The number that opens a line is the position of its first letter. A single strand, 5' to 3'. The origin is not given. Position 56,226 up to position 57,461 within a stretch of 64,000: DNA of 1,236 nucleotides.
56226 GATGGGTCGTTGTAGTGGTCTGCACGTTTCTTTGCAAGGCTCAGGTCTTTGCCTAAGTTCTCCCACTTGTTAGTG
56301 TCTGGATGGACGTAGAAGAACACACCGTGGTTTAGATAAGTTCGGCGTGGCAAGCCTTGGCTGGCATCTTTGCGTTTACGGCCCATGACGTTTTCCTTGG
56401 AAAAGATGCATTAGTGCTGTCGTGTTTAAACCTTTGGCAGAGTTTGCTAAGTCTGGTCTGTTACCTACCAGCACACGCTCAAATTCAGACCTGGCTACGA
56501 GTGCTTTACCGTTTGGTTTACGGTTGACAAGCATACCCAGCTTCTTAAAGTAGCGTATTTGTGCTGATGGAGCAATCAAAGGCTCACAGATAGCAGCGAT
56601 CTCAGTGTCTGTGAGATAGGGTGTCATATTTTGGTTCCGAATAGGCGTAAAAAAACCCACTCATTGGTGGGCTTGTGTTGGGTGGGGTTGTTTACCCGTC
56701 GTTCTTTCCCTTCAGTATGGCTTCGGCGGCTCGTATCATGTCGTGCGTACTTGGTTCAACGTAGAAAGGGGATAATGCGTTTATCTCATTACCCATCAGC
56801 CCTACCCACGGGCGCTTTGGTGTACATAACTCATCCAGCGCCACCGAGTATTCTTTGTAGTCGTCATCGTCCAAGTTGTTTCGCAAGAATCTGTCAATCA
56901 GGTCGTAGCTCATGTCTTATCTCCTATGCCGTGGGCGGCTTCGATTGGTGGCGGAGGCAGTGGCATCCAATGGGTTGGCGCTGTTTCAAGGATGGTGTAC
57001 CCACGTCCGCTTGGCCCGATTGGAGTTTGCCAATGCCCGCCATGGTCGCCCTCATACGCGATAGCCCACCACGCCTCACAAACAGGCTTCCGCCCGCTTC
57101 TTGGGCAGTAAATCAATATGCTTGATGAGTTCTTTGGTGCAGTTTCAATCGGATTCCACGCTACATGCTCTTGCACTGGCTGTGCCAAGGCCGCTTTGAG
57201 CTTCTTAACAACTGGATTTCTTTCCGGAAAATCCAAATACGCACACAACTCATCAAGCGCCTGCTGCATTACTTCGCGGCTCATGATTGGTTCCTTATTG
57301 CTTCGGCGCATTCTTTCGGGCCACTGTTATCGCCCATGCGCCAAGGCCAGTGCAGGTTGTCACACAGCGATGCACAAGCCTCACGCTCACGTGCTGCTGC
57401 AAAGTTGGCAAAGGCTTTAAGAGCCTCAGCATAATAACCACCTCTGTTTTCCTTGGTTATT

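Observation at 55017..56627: Complete lambda-like integration module (Int, Xis-like, tRNA-Asn attP, arm-type repeats) in a vRNAP phage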

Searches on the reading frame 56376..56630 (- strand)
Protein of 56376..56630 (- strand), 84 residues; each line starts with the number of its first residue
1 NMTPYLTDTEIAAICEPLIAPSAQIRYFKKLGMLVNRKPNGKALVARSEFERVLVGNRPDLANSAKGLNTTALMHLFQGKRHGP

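Call 8: search_protein_families(library=pfam, proteins=[window:56376-56630:-], max_evalue=0.01)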
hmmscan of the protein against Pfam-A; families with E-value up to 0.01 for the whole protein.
window:56376-56630:- (84 aa): 1 family
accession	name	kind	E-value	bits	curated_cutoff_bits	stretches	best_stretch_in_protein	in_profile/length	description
PF13986.11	DUF4224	-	0.0006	20.1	22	1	21-49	16-44/45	Domain of unknown function (DUF4224)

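Call 9: search_protein_families(library=phrogs, proteins=[window:56376-56630:-], max_evalue=0.001)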
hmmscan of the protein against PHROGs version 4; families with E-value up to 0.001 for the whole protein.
window:56376-56630:- (84 aa): 0 families

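Call 28: search_protein_families(library=ncbifam, proteins=[window:56376-56627:-], max_evalue=0.1)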
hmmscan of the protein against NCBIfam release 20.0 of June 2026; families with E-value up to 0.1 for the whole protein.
window:56376-56627:- (83 aa): 0 families

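Call 88: predict_structure(protein=window:56376-56627:-)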
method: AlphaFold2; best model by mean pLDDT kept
length: 83 residues; sequences in the alignment: 1
mean_pLDDT: 68.5   pTM: 0.49
mean pLDDT of the five models: 68.5, 62.3, 61.2, 53.7, 53.5
residues with pLDDT >= 90: 0; 70-90: 40; 50-70: 40; < 50: 3
segments of 3 or more residues with pLDDT < 50: 81-83
pLDDT, mean of each block of 10 residues (from residue 1): 72 70 75 73 74 66 65 62 43
secondary structure, 60 per line:
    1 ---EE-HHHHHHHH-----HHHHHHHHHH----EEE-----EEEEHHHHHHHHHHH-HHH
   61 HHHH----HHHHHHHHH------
elements in order: H7-14 H20-29 E34-36 E42-45 H46-56 H58-64 H69-77

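Call 91: fold_search(model_id=the predicted structure, library=pdb)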
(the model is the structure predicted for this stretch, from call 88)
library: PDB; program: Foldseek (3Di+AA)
matches with E <= 10: 337; with E <= 0.001: 0
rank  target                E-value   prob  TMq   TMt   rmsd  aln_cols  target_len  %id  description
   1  4r4e_B                1.9e-01  0.75  0.46  0.46  10.8        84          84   15  Structure of GlnR-DNA complex (released 2015-03-04)
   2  6ama_P                2.2e-01  0.99  0.53  0.72   2.1        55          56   24  Structure of S. coelicolor/S. venezuelae BldC-smeA-ssfA complex to 3.09 Angstrom (released 2018-03-28)
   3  6ama_B                2.5e-01  0.98  0.52  0.73   2.1        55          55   24  Structure of S. coelicolor/S. venezuelae BldC-smeA-ssfA complex to 3.09 Angstrom (released 2018-03-28)
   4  6ama_Y                2.5e-01  0.98  0.52  0.71   2.1        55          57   24  Structure of S. coelicolor/S. venezuelae BldC-smeA-ssfA complex to 3.09 Angstrom (released 2018-03-28)
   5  6ama_A                2.5e-01  0.97  0.50  0.71   2.1        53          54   24  Structure of S. coelicolor/S. venezuelae BldC-smeA-ssfA complex to 3.09 Angstrom (released 2018-03-28)
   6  3fm5_D                2.6e-01  0.51  0.44  0.30   8.2        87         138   17  X-ray crystal structure of transcriptional regulator (MarR family) from Rhodococcus sp. RHA1 (released 2009-02-03)
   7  5trd_B                3.4e-01  0.38  0.38  0.19   6.4        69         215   20  Structure of RbkR (Riboflavin Kinase) from Thermoplasma acidophilum determined in complex with CTP and its cognate DNA (released 2016-11-23)
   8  6ama_H                3.6e-01  0.96  0.50  0.70   2.2        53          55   24  Structure of S. coelicolor/S. venezuelae BldC-smeA-ssfA complex to 3.09 Angstrom (released 2018-03-28)
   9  3gpv_B                4.1e-01  0.38  0.39  0.30  11.3        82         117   20  Crystal structure of a transcriptional regulator, MerR family from Bacillus thuringiensis (released 2009-04-14)
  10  6amk_A                4.3e-01  0.91  0.47  0.68   2.4        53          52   24  Structure of Streptomyces venezuelae BldC-whiI opt complex (released 2018-03-28)
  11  3cta                  4.6e-01  0.23  0.34  0.19   7.1        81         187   15  Crystal structure of riboflavin kinase from Thermoplasma acidophilum (released 2008-04-29)
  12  3gpv_A                5.2e-01  0.41  0.41  0.32   8.9        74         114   20  Crystal structure of a transcriptional regulator, MerR family from Bacillus thuringiensis (released 2009-04-14)
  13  6amk_B                5.5e-01  0.93  0.51  0.77   2.0        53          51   23  Structure of Streptomyces venezuelae BldC-whiI opt complex (released 2018-03-28)
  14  4r4e_A                5.5e-01  0.63  0.49  0.49   9.4        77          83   16  Structure of GlnR-DNA complex (released 2015-03-04)
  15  6qh2_MODEL_1_A        5.5e-01  0.20  0.29  0.19   7.6        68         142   15  Solution NMR ensemble for a chimeric KH-S1 domain construct of exosomal polynucleotide phosphrylase at 298K co (released 2019-04-10)
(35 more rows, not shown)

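Call 97: search_protein_families(library=phrogs, proteins=[window:56376-56627:-], max_evalue=0.01)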
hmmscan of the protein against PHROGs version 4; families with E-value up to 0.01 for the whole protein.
window:56376-56627:- (83 aa): 0 families

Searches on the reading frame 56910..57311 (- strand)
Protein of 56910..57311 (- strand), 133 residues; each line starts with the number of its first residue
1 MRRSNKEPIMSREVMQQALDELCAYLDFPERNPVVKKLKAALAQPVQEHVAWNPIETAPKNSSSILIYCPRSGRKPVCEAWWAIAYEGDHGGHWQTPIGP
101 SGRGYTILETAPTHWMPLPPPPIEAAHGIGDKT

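Call 8: search_protein_families(library=pfam, proteins=[window:56910-57311:-], max_evalue=0.01)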
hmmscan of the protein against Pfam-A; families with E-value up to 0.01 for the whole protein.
window:56910-57311:- (133 aa): 0 families

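Call 9: search_protein_families(library=phrogs, proteins=[window:56910-57311:-], max_evalue=0.001)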
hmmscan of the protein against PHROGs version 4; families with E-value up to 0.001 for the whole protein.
window:56910-57311:- (133 aa): 2 families
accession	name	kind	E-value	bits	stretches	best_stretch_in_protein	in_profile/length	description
phrog_924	-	unknown function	1.8e-05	25.5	1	56-125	96-153/267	-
phrog_7704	-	unknown function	0.00028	21.8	1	56-124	114-171/173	-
